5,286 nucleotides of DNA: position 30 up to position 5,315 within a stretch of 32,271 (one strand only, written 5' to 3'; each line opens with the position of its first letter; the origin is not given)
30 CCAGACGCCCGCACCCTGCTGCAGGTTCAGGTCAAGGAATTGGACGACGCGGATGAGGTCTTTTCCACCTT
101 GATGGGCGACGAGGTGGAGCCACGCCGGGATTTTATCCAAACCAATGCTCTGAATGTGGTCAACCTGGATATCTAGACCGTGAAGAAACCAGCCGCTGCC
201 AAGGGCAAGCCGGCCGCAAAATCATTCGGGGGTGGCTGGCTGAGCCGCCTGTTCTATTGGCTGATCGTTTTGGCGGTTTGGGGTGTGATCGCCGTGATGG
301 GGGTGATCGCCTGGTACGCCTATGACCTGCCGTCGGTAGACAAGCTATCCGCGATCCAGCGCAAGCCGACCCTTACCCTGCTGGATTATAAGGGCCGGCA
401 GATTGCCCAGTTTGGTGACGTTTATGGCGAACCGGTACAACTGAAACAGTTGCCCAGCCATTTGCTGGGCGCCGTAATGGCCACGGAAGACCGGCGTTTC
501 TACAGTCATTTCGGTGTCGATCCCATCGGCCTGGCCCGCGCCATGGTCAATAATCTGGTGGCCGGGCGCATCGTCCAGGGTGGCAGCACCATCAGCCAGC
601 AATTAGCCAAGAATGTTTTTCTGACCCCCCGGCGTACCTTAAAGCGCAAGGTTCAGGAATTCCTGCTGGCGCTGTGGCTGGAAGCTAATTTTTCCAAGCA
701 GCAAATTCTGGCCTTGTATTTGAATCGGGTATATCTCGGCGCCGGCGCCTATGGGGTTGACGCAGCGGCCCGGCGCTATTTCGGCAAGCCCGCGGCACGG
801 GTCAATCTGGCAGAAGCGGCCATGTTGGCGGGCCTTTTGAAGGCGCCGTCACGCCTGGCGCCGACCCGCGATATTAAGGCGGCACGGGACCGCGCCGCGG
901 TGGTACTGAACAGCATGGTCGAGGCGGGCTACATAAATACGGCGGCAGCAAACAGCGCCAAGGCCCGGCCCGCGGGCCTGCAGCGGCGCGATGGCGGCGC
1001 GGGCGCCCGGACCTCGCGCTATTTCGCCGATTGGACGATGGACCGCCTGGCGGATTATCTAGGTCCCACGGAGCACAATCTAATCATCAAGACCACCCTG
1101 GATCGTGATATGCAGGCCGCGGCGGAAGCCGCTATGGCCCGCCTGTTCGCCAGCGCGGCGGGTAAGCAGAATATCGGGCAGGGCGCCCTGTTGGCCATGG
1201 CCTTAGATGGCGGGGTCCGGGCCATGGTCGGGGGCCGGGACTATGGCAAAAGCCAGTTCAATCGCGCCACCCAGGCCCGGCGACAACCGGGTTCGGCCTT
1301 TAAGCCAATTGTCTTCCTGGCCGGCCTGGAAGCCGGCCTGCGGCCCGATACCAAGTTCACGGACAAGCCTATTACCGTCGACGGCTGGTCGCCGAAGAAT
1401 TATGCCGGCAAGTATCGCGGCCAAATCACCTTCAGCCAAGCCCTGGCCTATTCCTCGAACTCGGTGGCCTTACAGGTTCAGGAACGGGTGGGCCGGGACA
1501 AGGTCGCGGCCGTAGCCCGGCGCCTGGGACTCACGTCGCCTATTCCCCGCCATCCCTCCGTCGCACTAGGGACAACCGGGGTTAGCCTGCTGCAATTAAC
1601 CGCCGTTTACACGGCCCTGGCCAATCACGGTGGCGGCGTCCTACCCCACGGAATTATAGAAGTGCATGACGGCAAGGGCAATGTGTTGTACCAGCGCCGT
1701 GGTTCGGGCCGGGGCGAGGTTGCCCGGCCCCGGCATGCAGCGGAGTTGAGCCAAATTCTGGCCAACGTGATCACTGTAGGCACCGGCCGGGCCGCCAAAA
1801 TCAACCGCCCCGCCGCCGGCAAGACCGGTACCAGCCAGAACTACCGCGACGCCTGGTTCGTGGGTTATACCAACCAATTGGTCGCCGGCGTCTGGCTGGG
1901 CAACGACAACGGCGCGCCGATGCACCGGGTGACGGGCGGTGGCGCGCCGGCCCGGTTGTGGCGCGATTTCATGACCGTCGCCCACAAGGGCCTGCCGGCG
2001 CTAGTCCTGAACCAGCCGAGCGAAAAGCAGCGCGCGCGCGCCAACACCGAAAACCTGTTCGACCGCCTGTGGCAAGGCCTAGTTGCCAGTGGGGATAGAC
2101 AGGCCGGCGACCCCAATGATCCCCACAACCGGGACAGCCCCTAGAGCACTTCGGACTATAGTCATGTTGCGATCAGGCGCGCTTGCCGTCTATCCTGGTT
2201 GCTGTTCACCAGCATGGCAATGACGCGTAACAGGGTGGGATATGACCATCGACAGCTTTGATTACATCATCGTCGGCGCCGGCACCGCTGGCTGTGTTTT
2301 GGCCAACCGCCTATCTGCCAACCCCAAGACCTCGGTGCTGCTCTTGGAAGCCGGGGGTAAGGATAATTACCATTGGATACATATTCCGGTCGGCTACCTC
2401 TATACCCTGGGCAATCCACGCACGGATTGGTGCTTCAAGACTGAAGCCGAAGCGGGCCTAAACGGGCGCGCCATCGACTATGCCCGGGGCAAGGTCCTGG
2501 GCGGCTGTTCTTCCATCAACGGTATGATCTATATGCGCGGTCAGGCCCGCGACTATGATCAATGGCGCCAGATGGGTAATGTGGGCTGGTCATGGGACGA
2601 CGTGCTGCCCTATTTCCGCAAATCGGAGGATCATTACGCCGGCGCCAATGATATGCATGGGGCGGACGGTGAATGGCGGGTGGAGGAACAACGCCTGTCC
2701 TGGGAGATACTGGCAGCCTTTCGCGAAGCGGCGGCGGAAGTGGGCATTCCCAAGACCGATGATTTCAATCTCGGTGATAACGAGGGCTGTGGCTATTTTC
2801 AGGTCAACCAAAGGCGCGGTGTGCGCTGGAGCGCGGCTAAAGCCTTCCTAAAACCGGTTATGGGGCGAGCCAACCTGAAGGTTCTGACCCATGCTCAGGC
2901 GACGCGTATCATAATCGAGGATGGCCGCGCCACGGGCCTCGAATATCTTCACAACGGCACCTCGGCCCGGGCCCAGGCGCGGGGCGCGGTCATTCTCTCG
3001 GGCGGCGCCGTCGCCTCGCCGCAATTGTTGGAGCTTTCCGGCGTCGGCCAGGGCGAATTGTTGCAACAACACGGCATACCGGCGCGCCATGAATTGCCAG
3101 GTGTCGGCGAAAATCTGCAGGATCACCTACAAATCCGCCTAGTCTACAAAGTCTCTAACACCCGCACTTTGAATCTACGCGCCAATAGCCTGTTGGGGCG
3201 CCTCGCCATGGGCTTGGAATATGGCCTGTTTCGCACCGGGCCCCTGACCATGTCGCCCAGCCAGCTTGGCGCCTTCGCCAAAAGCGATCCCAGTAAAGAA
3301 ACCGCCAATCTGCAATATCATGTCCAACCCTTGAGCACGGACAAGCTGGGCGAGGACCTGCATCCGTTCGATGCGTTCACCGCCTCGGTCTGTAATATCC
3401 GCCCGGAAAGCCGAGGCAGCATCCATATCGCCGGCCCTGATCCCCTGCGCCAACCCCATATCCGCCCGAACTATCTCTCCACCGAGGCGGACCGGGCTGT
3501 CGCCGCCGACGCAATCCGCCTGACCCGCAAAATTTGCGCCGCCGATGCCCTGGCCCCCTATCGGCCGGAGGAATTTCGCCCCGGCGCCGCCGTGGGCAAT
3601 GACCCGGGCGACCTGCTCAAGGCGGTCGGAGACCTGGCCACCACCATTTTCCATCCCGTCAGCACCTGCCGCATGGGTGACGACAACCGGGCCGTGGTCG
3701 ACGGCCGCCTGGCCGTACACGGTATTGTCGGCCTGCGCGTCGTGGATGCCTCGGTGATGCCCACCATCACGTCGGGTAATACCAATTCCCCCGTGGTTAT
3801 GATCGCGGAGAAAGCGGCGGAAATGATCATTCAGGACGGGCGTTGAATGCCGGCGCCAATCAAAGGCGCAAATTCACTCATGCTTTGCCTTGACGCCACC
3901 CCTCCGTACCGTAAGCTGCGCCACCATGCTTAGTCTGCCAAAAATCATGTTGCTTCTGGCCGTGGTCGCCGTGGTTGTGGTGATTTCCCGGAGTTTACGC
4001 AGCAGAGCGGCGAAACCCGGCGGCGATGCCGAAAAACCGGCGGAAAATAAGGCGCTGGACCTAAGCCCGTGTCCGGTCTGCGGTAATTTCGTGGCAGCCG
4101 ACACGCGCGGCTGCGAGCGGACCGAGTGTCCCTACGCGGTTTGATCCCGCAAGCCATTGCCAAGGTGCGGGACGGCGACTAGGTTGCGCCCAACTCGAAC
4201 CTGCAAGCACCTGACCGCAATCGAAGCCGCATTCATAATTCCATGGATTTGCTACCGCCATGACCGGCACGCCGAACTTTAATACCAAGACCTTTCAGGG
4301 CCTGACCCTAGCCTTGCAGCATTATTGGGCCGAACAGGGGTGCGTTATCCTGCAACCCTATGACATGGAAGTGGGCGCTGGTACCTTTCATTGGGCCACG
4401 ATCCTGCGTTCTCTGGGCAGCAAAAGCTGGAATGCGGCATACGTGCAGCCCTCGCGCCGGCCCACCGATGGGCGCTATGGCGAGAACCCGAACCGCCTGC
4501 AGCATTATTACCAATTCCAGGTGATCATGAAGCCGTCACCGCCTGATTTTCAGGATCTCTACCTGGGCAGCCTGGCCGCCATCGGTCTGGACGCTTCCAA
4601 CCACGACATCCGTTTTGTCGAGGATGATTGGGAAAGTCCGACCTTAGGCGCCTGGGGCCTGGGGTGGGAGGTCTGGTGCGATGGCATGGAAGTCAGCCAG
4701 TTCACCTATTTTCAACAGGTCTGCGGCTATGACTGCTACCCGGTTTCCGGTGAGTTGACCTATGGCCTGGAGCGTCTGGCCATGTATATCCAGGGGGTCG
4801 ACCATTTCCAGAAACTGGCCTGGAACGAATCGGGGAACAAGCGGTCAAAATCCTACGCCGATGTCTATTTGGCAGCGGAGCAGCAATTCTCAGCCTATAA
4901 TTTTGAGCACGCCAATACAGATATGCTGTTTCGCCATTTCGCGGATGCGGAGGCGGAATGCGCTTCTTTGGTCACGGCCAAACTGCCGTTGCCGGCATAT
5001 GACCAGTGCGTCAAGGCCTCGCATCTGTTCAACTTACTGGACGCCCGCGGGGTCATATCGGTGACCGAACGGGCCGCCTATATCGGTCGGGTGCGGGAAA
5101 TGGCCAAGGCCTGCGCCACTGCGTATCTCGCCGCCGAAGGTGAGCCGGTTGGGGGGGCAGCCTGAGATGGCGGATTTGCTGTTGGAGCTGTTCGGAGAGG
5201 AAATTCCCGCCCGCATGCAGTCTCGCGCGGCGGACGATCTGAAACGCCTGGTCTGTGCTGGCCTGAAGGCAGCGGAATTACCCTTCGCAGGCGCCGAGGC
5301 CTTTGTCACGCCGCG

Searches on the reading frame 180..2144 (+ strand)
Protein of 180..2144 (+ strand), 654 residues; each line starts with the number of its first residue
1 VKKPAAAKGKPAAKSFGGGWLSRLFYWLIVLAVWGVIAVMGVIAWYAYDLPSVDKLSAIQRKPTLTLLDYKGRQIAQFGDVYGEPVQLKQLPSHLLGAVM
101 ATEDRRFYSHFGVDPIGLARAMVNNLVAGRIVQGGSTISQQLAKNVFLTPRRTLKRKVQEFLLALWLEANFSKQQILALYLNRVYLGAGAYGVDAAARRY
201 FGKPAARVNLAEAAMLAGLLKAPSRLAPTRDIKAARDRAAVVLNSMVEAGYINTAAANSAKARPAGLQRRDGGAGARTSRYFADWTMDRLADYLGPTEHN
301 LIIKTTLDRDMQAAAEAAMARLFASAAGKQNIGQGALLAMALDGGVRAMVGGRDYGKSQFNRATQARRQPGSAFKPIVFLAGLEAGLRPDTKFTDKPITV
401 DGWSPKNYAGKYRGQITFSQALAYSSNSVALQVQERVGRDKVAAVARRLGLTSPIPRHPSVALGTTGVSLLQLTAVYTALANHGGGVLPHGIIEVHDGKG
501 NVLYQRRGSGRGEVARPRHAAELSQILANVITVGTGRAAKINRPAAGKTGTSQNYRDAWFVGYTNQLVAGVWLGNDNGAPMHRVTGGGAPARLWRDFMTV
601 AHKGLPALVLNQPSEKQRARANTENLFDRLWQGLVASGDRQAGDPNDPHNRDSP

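Call 10: search_protein_families(library=pfam, proteins=[window:180-2144:+], max_evalue=0.001)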
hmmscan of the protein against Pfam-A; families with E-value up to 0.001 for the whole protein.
window:180-2144:+ (654 aa): 2 families
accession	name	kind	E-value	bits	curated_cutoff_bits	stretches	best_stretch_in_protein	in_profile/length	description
PF00912.28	Transgly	-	2.9e-65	219.4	27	1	72-246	2-177/178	Transglycosylase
PF00905.27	Transpeptidase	-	5.8e-32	111.5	22.1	1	338-566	5-267/299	Penicillin binding protein transpeptidase domain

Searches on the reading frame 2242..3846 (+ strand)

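Call 10: search_protein_families(library=pfam, proteins=[window:2242-3846:+], max_evalue=0.001)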
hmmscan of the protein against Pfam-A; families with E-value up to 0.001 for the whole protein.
window:2242-3846:+ (534 aa): 6 families
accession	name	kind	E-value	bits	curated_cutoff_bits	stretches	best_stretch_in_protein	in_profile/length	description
PF00732.25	GMC_oxred_N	-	1.2e-51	176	23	1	6-296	1-217/218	GMC oxidoreductase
PF05199.19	GMC_oxred_C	-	5.5e-37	127.9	24.6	1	388-522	1-139/139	GMC oxidoreductase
PF00890.30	FAD_binding_2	-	1.4e-09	38.2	20.4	1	186-259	129-206/414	FAD binding domain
PF05834.18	Lycopene_cycl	-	4.3e-05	23.2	23.4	1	7-45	1-44/380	Lycopene cyclase protein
PF01266.30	DAO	-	7.4e-05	22.9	27.9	1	7-266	1-213/353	FAD dependent oxidoreductase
PF13450.12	NAD_binding_8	-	0.00068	20.3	21.9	0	10-38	1-28/68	NAD(P)-binding Rossmann-like domain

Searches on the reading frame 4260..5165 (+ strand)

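Call 10: search_protein_families(library=pfam, proteins=[window:4260-5165:+], max_evalue=0.001)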
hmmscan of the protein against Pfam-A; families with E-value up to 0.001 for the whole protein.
window:4260-5165:+ (301 aa): 1 family
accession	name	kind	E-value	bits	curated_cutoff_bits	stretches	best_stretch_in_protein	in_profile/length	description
PF02091.20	tRNA-synt_2e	-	2.8e-143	476.7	27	1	12-292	1-276/278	Glycyl-tRNA synthetase alpha subunit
